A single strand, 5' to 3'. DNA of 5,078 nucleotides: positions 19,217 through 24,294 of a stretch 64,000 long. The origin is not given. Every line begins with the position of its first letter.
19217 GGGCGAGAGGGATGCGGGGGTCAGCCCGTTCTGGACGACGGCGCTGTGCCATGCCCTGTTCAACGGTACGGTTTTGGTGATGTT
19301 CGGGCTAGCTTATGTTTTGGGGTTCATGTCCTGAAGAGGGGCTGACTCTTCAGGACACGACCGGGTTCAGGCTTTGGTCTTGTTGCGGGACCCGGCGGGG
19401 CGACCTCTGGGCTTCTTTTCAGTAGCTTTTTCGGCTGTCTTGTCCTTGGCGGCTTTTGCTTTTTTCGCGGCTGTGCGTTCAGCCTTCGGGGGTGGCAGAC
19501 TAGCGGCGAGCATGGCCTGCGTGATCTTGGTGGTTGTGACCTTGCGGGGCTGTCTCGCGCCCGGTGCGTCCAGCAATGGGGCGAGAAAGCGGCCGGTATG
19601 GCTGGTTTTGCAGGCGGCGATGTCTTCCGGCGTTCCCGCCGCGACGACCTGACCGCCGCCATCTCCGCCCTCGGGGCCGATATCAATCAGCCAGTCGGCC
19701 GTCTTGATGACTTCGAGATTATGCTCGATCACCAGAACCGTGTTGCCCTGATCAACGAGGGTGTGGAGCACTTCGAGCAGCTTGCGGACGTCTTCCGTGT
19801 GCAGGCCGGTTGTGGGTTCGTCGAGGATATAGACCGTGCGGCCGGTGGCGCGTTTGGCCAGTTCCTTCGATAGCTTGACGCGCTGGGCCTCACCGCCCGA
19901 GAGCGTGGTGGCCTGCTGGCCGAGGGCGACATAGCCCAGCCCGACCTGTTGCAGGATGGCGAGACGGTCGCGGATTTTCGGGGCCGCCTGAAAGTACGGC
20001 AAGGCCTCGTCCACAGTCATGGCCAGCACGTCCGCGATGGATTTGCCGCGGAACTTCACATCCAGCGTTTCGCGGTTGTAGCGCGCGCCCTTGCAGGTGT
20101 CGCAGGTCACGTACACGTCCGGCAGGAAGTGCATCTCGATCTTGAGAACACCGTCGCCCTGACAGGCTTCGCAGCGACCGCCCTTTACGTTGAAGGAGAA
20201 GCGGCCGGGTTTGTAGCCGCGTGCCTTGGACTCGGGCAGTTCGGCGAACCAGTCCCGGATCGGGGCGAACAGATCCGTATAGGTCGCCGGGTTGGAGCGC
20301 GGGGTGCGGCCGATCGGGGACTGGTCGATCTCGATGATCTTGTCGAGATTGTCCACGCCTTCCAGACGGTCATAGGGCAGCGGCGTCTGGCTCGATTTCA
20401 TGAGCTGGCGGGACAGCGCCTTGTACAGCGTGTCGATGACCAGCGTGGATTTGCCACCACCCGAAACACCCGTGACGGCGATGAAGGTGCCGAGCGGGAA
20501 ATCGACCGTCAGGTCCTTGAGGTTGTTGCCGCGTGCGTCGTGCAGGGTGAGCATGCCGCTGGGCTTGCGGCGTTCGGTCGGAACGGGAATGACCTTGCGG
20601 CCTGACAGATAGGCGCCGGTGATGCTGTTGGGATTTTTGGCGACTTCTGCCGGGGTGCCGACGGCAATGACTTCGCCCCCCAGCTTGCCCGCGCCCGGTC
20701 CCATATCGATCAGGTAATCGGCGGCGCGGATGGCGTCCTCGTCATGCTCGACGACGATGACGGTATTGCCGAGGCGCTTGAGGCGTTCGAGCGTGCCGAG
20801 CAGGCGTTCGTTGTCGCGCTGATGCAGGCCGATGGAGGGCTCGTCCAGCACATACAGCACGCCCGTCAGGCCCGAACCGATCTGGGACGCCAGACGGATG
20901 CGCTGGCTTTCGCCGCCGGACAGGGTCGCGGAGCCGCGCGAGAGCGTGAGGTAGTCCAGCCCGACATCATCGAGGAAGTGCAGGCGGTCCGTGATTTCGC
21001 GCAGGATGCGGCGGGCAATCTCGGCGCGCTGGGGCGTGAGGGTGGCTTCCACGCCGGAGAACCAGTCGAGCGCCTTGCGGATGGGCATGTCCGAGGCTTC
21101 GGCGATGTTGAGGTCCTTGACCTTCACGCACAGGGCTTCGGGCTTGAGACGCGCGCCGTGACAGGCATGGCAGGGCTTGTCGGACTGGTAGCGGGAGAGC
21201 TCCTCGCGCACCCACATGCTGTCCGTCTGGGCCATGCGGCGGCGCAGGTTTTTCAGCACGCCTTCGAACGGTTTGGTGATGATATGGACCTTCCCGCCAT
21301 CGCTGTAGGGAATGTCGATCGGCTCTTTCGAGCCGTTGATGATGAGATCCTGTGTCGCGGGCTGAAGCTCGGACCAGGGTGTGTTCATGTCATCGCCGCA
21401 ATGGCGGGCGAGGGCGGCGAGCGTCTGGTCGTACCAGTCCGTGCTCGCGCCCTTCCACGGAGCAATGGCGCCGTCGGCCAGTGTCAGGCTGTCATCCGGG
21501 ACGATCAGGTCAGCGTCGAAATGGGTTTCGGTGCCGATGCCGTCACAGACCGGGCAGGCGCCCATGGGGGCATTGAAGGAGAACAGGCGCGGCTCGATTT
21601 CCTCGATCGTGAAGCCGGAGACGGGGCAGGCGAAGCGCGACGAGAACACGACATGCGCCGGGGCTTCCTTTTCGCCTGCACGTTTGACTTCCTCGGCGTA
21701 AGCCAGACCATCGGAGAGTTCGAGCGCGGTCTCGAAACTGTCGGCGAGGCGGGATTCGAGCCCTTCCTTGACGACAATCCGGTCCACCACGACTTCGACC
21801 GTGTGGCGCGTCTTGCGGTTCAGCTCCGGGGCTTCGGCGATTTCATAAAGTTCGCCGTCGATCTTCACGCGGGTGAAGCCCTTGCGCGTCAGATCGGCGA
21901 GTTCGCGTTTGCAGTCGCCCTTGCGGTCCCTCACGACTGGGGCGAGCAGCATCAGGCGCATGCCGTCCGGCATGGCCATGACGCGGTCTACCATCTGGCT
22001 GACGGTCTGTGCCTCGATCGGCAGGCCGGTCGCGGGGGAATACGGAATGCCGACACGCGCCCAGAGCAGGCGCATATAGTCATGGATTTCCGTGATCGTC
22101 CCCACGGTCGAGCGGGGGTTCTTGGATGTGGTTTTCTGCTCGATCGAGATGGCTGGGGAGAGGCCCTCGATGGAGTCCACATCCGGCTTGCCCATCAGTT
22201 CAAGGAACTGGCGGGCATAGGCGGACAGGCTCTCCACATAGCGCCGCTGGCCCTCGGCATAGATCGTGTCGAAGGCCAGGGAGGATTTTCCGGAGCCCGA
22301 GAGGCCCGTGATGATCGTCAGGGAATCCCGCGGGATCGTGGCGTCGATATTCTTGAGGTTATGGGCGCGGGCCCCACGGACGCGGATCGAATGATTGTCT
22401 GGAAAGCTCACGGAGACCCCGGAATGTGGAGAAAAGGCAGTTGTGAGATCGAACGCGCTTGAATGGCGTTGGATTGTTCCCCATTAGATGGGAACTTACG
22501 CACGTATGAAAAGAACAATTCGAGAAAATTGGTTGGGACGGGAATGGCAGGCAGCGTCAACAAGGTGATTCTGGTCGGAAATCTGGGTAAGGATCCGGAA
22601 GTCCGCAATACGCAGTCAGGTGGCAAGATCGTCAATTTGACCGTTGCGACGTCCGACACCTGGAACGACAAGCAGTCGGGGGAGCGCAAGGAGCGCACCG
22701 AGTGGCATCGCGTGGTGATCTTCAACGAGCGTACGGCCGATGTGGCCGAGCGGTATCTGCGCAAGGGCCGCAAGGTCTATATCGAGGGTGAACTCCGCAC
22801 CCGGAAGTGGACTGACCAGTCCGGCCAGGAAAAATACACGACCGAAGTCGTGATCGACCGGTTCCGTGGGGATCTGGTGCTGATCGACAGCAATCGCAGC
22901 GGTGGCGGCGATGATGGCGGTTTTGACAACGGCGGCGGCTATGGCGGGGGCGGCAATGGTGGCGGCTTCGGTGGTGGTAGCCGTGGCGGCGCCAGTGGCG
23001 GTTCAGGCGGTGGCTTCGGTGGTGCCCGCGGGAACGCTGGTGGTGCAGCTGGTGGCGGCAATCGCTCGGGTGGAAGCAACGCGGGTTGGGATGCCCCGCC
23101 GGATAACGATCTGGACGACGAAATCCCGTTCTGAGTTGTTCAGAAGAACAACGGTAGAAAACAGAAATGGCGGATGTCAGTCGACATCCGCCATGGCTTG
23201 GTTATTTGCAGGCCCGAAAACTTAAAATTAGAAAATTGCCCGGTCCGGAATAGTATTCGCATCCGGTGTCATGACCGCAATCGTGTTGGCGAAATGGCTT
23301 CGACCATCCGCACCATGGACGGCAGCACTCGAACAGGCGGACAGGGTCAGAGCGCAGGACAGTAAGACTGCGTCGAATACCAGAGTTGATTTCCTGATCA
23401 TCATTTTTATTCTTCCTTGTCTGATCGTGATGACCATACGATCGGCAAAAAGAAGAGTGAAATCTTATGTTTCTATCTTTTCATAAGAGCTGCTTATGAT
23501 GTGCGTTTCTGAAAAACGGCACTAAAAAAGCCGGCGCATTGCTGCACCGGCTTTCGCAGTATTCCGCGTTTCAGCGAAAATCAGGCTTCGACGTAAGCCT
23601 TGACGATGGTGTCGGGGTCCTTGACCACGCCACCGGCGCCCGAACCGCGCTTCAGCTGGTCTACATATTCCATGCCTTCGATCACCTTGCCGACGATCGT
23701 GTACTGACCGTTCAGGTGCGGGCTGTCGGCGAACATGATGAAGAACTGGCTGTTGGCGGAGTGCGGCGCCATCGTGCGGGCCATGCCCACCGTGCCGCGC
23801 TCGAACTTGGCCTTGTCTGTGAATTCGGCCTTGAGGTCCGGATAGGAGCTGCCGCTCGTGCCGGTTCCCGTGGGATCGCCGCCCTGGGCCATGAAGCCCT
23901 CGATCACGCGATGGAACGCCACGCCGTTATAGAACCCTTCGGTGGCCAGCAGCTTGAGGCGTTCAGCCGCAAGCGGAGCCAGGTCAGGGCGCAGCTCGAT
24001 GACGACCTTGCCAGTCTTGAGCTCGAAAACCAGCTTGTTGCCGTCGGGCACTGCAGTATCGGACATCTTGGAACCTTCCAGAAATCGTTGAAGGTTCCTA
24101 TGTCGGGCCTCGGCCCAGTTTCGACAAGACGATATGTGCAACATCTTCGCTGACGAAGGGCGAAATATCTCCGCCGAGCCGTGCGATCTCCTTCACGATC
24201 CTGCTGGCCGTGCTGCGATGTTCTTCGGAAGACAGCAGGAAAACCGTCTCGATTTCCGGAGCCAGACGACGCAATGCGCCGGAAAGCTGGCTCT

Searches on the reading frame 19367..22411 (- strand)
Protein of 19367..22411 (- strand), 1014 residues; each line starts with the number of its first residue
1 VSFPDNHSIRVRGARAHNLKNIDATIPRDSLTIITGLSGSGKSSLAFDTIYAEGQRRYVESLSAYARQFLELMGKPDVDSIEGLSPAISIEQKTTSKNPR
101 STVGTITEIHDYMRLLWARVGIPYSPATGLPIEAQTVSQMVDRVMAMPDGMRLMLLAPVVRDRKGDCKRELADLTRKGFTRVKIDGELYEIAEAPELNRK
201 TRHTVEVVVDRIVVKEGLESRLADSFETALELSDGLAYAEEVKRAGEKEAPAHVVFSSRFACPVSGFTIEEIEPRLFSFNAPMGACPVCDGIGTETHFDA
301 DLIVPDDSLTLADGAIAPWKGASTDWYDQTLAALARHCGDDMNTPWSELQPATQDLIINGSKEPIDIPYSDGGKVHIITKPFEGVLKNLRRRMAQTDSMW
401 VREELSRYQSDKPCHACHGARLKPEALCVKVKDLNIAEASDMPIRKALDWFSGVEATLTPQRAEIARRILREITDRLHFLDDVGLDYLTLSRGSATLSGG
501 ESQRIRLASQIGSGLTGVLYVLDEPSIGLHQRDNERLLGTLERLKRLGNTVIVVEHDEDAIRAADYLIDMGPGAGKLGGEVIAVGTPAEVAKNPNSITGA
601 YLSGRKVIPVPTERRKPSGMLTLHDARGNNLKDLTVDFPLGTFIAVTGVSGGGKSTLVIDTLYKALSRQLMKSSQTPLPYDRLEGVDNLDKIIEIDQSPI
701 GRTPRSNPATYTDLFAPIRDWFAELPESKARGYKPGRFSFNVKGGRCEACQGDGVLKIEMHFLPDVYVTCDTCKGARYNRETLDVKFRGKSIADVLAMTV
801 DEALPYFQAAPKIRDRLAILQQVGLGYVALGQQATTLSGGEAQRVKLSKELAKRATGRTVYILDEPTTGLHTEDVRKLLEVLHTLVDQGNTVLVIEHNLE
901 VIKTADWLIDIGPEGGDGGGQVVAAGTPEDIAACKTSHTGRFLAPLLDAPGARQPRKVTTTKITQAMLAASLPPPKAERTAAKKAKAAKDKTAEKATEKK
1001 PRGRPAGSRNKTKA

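Call 8: search_protein_families(library=pfam, proteins=[window:19367-22411:-], max_evalue=0.001)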
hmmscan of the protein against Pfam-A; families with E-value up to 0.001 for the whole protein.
window:19367-22411:- (1014 aa): 11 families
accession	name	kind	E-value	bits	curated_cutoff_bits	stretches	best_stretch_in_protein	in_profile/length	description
PF17760.6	UvrA_inter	-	7.2e-37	126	23.3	1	135-241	1-107/109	UvrA interaction domain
PF17755.6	UvrA_DNA-bind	-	1.4e-35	122.3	23.2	1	299-406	1-109/110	UvrA DNA-binding domain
PF00005.33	ABC_tran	-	2.3e-18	67.6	25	1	815-868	87-137/137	ABC transporter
PF02463.25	SMC_N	-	2.1e-10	40.9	40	0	836-911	136-211/220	RecF/RecN/SMC N terminal domain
PF13191.12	AAA_16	-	5.6e-07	30.6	32.6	0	30-69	25-63/167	AAA ATPase domain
PF13481.12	AAA_25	-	2.2e-06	27.9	27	0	21-49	25-53/195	AAA domain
PF13555.12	AAA_29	-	2.7e-06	27.5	27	0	24-45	17-38/61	P-loop containing region of AAA domain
PF20703.3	nSTAND1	-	4.7e-06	26.9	27.1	0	15-88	19-88/379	Novel STAND NTPase 1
PF00684.25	DnaJ_CXXCXGXG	-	0.00016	22.3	32.7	0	745-776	16-50/65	DnaJ central domain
PF14258.12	DUF4350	-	0.00043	21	30.4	0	850-941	32-97/181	Domain of unknown function (DUF4350)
PF13401.12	AAA_22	-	0.00058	20.6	27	0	642-658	6-22/130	AAA domain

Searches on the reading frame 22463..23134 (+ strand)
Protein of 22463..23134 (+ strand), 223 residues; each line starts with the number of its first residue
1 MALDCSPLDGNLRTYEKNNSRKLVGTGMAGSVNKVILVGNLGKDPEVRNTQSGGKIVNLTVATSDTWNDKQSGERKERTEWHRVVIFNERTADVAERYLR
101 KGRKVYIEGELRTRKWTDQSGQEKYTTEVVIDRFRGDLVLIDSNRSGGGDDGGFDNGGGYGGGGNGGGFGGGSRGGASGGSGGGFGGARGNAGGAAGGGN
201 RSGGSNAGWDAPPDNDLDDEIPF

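Call 8: search_protein_families(library=pfam, proteins=[window:22463-23134:+], max_evalue=0.001)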
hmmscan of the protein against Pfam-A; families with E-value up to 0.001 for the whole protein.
window:22463-23134:+ (223 aa): 1 family
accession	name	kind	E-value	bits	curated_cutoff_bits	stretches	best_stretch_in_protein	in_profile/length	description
PF00436.31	SSB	-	2.5e-37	127.5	26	1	32-134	1-101/104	Single-strand binding protein family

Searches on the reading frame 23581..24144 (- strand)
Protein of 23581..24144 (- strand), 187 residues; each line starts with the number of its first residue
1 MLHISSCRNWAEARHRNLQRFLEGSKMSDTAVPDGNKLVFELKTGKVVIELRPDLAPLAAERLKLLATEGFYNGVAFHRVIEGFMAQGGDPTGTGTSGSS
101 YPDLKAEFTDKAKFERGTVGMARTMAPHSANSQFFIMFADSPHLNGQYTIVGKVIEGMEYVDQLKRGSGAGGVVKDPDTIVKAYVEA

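Call 49: search_protein_families(library=pfam, proteins=[window:23581-24144:-], max_evalue=0.00001)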
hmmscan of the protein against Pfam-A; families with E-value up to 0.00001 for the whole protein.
window:23581-24144:- (187 aa): 1 family
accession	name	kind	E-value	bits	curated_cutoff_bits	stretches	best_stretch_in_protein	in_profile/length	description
PF00160.26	Pro_isomerase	-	1.8e-42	145.7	21.7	1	40-184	4-158/159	Cyclophilin type peptidyl-prolyl cis-trans isomerase/CLD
